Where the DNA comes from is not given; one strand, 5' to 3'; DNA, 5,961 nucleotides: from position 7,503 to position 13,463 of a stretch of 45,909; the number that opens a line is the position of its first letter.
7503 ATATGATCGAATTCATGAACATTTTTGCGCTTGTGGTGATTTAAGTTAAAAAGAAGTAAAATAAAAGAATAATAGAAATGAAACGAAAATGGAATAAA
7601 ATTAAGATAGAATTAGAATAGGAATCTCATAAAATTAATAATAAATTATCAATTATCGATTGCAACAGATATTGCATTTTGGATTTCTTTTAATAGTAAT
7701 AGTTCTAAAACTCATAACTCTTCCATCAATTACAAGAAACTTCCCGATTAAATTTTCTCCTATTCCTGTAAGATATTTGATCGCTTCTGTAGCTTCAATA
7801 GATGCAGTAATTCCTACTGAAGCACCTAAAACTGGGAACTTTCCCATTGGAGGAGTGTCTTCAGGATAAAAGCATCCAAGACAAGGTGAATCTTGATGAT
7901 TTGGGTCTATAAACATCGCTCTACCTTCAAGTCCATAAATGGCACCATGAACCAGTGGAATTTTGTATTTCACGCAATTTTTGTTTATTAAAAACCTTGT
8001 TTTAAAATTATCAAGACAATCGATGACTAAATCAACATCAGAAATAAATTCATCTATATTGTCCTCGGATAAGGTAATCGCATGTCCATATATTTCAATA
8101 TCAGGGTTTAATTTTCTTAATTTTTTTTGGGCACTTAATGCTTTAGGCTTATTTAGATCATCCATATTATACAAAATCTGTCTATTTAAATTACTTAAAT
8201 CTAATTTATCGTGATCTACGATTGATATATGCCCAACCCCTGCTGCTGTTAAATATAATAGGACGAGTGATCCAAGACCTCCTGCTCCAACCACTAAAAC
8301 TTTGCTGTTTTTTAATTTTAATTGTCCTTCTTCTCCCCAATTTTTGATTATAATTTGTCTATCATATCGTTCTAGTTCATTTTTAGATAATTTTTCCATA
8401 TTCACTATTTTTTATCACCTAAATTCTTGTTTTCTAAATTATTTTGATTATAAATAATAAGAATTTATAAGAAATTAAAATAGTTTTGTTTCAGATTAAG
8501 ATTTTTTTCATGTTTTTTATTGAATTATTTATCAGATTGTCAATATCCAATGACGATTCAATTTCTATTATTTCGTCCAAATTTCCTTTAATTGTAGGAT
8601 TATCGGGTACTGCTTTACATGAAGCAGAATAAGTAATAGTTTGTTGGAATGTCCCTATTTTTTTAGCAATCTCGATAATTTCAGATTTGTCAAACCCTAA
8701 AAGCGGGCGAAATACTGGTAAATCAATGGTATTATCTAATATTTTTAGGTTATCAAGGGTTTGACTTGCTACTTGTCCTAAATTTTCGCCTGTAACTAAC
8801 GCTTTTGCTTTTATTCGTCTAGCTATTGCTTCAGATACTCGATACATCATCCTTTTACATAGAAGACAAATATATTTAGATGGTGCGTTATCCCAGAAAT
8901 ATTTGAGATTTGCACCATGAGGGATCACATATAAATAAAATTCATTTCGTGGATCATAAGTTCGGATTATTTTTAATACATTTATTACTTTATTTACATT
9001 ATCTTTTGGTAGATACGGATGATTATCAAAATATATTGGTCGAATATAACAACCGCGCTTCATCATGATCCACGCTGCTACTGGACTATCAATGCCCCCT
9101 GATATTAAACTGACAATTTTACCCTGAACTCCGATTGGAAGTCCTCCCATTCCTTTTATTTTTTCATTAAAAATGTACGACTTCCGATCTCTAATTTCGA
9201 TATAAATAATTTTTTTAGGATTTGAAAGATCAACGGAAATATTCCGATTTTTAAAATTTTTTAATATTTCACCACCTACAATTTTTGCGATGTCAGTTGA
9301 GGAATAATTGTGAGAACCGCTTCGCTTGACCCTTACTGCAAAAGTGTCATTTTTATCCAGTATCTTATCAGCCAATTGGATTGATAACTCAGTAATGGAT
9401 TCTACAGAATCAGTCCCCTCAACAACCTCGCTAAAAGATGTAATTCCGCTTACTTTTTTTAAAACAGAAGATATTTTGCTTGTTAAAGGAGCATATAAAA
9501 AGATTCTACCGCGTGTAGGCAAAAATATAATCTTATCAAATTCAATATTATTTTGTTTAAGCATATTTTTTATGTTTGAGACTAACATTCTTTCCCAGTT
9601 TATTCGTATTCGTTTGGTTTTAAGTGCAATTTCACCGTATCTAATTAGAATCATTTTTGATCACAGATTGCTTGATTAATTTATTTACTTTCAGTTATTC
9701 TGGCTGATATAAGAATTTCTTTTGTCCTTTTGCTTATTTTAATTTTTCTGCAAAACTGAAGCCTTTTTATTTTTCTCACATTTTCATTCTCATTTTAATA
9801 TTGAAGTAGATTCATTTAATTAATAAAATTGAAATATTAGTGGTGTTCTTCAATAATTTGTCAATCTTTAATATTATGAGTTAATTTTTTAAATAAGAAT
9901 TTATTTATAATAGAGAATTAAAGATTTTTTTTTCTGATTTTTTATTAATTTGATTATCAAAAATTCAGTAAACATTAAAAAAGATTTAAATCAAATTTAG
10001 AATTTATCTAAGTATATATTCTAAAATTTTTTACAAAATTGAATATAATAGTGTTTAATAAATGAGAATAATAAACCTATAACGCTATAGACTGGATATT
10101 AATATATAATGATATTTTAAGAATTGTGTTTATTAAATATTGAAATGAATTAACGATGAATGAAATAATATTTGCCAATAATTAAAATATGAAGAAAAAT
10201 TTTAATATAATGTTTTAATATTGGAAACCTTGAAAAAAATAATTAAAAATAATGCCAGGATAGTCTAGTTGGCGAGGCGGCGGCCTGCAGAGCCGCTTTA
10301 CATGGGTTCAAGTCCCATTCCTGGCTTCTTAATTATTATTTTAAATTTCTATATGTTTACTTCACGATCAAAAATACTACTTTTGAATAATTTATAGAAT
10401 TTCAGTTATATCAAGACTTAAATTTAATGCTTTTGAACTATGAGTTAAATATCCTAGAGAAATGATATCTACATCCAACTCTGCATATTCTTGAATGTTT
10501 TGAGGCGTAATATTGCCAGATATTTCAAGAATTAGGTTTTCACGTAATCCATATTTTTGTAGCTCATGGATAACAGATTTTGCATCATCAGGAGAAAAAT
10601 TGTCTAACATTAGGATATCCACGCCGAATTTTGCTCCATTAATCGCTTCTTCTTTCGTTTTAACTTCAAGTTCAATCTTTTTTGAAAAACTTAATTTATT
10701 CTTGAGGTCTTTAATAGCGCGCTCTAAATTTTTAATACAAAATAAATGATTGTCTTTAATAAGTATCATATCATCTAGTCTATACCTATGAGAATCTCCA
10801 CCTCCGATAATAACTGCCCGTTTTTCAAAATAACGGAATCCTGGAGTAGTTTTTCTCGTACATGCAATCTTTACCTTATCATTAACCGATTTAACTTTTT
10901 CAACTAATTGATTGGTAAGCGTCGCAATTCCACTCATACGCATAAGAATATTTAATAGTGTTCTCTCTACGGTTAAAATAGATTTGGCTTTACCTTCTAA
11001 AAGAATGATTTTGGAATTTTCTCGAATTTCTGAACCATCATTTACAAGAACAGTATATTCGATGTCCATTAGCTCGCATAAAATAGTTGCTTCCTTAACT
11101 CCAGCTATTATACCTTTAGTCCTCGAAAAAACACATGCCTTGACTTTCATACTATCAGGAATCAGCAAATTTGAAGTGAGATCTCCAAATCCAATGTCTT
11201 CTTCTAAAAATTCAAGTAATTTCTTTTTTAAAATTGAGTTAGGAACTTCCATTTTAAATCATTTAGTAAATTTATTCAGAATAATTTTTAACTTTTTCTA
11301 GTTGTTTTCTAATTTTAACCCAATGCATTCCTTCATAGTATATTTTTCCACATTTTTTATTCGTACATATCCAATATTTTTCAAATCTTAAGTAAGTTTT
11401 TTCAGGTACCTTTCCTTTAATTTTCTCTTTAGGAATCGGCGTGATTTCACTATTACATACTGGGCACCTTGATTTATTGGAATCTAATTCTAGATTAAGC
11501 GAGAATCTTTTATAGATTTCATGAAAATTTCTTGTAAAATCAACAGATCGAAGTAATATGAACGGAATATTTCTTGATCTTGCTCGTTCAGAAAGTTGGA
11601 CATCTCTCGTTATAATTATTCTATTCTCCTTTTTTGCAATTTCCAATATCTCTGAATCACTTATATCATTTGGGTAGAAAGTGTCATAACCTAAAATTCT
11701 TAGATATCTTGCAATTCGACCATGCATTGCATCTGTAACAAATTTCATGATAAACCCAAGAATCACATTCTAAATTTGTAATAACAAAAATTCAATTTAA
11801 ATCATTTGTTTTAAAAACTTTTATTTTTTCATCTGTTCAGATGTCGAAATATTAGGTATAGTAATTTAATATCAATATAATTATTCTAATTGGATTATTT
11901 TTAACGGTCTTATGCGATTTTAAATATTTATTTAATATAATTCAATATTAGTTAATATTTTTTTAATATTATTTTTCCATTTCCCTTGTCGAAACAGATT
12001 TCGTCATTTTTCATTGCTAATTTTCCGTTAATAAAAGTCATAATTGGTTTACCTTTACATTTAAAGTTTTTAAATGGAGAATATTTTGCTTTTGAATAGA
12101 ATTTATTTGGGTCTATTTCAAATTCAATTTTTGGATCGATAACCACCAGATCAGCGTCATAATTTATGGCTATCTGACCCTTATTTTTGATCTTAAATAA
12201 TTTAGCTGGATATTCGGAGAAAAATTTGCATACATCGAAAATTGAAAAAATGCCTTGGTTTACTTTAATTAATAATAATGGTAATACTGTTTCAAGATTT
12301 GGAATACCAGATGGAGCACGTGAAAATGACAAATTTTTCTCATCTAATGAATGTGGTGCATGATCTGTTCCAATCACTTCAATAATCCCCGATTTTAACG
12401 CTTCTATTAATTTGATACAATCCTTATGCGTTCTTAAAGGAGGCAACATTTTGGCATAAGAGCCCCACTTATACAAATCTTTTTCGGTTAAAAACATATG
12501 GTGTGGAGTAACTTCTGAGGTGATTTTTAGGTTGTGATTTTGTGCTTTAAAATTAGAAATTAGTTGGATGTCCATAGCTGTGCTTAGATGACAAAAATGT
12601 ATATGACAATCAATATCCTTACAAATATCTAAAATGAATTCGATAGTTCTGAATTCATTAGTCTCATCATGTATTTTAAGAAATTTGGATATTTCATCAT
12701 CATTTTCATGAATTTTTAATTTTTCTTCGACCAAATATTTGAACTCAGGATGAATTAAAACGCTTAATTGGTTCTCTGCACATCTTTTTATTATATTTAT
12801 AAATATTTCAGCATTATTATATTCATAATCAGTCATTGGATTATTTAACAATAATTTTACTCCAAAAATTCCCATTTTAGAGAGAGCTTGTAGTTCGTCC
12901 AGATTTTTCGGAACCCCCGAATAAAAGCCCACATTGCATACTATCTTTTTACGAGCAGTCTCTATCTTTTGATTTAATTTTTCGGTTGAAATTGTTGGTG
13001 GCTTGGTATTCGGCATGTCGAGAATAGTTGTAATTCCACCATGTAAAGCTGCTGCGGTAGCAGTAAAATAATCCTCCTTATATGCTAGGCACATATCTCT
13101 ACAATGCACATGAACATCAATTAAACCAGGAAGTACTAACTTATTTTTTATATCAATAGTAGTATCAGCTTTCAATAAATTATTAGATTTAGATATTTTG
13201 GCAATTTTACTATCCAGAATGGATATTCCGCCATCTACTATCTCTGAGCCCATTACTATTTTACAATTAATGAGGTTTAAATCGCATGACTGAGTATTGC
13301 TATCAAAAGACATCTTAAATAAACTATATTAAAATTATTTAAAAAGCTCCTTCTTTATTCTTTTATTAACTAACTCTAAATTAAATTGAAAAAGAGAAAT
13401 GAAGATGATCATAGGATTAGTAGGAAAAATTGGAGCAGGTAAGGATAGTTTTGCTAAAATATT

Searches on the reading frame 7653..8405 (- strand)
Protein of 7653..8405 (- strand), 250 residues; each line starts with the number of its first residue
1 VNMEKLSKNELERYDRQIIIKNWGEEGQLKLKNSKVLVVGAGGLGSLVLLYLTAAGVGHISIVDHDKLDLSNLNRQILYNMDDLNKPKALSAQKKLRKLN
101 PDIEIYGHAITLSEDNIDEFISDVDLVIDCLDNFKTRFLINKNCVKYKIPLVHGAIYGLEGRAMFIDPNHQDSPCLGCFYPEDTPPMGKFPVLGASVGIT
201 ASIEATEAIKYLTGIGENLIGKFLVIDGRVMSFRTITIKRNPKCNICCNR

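Call 51: search_protein_families(library=pfam, proteins=[window:7653-8405:-], max_evalue=0.0001)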
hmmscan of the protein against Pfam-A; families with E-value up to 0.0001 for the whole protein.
window:7653-8405:- (250 aa): 1 family
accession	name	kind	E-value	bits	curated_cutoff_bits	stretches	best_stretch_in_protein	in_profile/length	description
PF00899.27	ThiF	-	1.1e-76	257.6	28.1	1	14-245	1-237/238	ThiF family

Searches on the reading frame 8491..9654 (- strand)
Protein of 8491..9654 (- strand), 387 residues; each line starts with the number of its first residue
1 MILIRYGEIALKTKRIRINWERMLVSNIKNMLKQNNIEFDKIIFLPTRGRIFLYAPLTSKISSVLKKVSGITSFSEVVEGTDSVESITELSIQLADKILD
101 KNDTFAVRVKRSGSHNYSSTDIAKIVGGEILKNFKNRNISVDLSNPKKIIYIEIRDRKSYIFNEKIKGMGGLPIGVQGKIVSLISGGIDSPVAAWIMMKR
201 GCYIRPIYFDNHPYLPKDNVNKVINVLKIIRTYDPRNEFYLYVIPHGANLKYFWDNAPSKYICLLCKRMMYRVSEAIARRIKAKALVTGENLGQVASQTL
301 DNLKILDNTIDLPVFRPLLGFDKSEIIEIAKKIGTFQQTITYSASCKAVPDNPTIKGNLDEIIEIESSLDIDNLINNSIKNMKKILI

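Call 9: search_protein_families(library=pfam, proteins=[window:8491-9654:-])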
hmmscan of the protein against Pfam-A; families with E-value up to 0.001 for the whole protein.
window:8491-9654:- (387 aa): 4 families
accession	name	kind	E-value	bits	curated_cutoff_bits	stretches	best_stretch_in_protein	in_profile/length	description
PF02568.20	ThiI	-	4.9e-65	219.3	20.5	1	175-370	1-196/197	Thiamine biosynthesis protein (ThiI)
PF02926.22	THUMP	-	1.8e-16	60.7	20.6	1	83-162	3-82/84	THUMP domain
PF22025.1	ThiI_fer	-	3.7e-13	50.2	25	1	1-75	1-72/72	ThiI ferredoxin-like domain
PF06508.19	QueC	-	6.2e-05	23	22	0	179-210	1-32/210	Queuosine biosynthesis protein QueC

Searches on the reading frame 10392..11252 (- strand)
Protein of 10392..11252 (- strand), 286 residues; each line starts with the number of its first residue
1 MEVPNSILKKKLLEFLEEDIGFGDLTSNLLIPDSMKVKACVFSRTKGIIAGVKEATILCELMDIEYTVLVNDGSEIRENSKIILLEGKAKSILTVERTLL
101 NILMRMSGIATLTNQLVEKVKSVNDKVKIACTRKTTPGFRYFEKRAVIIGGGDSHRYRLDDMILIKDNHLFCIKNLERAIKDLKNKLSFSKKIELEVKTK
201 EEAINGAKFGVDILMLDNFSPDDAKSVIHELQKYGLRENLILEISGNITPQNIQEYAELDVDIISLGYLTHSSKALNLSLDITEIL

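Call 9: search_protein_families(library=pfam, proteins=[window:10392-11252:-])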
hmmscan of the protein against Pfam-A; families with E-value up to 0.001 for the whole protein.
window:10392-11252:- (286 aa): 2 families
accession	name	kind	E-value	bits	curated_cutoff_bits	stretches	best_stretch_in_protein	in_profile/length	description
PF01729.25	QRPTase_C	-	9.1e-59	198.4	23.1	1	109-281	1-169/169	Quinolinate phosphoribosyl transferase, C-terminal domain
PF02749.22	QRPTase_N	-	6.5e-20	71.6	27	1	24-107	1-82/82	Quinolinate phosphoribosyl transferase, N-terminal domain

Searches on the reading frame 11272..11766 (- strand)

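Call 51: search_protein_families(library=pfam, proteins=[window:11272-11766:-], max_evalue=0.0001)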
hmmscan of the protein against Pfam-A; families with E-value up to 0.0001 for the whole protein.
window:11272-11766:- (164 aa): 3 families
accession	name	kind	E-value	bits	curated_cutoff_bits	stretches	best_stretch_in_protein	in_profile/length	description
PF01927.22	Mut7-C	-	6.2e-44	150.1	23.3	1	7-155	1-145/146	Mut7-C RNAse domain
PF18423.6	zf_CopZ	-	5.7e-07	29.8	28.4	1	99-146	2-51/62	Zinc binding domain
PF18480.7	DUF5615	-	8.2e-07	29.3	23.8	1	7-78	1-80/110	Domain of unknown function (DUF5615)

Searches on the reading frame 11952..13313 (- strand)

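Call 8: search_protein_families(library=pfam, proteins=[window:11952-13313:-])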
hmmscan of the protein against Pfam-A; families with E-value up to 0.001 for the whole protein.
window:11952-13313:- (453 aa): 2 families
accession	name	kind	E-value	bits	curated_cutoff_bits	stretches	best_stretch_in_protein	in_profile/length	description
PF01979.26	Amidohydro_1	-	4.2e-29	102.3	25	1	59-432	1-344/345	Amidohydrolase family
PF07969.17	Amidohydro_3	-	1.2e-09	38.6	29.7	0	52-71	2-21/472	Amidohydrolase family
